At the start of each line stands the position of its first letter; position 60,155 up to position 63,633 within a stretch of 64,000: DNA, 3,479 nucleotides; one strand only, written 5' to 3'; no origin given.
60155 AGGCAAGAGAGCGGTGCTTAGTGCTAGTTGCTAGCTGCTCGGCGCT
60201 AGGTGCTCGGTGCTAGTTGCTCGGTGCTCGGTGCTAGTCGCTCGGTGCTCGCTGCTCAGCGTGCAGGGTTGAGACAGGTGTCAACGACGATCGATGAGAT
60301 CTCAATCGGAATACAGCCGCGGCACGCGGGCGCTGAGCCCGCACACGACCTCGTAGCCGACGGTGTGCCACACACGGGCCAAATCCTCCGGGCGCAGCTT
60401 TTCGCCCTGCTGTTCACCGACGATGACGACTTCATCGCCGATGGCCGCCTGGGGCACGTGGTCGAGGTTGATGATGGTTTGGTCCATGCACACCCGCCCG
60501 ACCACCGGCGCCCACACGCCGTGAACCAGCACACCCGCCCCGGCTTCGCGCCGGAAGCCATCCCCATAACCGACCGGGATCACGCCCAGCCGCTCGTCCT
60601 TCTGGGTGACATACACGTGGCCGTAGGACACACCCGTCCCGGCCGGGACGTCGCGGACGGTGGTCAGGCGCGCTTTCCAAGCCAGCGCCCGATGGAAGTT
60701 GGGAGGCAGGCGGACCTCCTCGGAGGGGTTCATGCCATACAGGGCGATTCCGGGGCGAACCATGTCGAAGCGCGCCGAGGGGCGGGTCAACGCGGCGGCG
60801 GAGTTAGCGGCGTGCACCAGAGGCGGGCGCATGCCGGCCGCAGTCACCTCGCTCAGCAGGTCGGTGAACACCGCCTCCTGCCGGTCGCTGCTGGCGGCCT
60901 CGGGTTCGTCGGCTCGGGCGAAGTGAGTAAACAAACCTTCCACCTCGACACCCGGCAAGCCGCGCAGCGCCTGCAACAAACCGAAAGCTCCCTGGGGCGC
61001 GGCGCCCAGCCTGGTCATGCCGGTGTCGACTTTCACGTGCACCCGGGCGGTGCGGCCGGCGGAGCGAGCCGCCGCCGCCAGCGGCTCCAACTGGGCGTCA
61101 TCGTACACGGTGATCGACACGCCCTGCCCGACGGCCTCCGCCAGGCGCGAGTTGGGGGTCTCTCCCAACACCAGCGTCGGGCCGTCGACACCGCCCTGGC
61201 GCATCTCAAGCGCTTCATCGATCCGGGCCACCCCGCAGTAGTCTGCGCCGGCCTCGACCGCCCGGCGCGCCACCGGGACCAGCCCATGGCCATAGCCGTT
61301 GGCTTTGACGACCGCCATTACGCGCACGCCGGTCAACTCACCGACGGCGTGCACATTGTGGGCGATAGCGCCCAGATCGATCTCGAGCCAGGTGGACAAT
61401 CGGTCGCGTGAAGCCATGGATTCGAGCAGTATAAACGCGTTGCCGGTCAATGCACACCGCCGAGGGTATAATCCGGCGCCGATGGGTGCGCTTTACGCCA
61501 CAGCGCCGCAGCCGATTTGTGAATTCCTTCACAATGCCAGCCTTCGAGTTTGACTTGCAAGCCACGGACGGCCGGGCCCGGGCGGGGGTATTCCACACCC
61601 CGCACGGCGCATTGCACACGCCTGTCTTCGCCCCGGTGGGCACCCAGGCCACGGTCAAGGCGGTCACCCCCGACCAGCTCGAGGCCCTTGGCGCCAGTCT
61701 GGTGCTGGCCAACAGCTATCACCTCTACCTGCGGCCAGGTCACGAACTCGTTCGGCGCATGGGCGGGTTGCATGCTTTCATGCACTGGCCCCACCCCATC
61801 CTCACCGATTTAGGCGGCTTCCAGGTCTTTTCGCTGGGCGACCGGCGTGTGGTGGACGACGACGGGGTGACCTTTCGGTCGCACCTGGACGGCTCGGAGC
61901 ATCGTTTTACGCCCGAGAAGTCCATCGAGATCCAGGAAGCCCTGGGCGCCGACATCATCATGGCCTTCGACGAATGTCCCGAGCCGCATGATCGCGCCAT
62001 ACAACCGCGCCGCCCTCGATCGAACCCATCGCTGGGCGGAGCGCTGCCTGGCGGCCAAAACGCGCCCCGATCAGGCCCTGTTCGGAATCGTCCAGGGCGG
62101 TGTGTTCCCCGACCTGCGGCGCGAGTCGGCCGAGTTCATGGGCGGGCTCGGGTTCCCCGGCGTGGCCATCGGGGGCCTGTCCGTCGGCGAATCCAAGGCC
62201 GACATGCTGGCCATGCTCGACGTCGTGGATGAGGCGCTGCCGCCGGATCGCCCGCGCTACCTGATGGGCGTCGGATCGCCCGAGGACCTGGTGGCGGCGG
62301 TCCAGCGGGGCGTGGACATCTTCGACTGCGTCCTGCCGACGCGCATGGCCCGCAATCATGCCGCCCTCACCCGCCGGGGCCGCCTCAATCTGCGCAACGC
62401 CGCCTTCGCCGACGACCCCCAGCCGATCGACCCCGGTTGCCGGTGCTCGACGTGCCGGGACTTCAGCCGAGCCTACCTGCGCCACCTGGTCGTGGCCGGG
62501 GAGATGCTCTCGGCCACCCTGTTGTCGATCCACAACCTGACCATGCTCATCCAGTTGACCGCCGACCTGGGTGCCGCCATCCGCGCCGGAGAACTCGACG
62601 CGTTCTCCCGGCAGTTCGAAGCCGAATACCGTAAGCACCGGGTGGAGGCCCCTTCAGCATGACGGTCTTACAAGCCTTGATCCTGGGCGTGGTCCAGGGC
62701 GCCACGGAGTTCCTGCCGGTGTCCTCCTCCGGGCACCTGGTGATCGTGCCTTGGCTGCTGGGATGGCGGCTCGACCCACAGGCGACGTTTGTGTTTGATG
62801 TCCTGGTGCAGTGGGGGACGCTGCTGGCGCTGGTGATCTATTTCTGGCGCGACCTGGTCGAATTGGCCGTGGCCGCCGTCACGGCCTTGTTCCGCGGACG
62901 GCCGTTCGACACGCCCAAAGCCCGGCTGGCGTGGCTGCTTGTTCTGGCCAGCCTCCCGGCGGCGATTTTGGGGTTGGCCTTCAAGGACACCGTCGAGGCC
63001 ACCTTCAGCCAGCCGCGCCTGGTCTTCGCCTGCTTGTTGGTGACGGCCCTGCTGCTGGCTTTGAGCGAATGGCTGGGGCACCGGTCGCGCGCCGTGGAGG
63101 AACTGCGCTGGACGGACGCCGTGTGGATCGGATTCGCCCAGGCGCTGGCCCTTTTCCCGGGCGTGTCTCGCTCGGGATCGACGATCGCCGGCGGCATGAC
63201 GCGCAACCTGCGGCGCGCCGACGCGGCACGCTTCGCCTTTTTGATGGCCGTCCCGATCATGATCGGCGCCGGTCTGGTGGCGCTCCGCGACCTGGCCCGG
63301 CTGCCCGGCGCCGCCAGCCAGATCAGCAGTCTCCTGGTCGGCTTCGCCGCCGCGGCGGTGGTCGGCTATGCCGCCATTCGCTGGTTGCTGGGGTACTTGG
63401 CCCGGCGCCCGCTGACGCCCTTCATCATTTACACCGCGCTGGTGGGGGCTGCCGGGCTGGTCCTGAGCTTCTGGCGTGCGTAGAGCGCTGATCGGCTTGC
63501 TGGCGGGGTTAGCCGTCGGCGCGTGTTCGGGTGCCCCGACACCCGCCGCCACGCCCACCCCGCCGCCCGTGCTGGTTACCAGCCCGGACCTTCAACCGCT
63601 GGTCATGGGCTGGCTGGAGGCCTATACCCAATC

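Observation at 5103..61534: Over-represented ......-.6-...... (CRP/FNR-type) palindrome family with a conserved ATTCC spacer core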

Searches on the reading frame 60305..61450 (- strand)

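Call 24: search_protein_families(library=pfam, proteins=[window:60305-61450:-], max_evalue=0.001)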
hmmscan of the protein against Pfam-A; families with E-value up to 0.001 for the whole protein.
window:60305-61450:- (382 aa): 2 families
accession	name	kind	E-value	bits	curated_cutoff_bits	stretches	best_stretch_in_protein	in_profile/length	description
PF01168.26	Ala_racemase_N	-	2.4e-74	250.2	24.1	1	24-242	1-220/220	Alanine racemase, N-terminal domain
PF00842.27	Ala_racemase_C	-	1.2e-42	144.9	25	1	256-380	2-127/127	Alanine racemase, C-terminal domain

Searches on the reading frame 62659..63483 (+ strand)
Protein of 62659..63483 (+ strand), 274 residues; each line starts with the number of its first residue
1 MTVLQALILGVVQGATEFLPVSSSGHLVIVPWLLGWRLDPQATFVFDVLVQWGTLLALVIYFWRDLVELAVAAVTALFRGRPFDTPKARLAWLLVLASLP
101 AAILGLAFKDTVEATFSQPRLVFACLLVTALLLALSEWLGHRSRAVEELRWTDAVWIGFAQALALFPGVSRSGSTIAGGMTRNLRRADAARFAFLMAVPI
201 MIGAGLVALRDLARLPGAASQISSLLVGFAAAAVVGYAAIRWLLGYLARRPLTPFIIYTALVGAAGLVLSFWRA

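Call 45: find_encoding_contigs(protein=window:62659-63483:+, flank=10000, max_places=4)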
Protein window:62659-63483:+ (274 aa): no gene with exactly this product is on record in the collection.
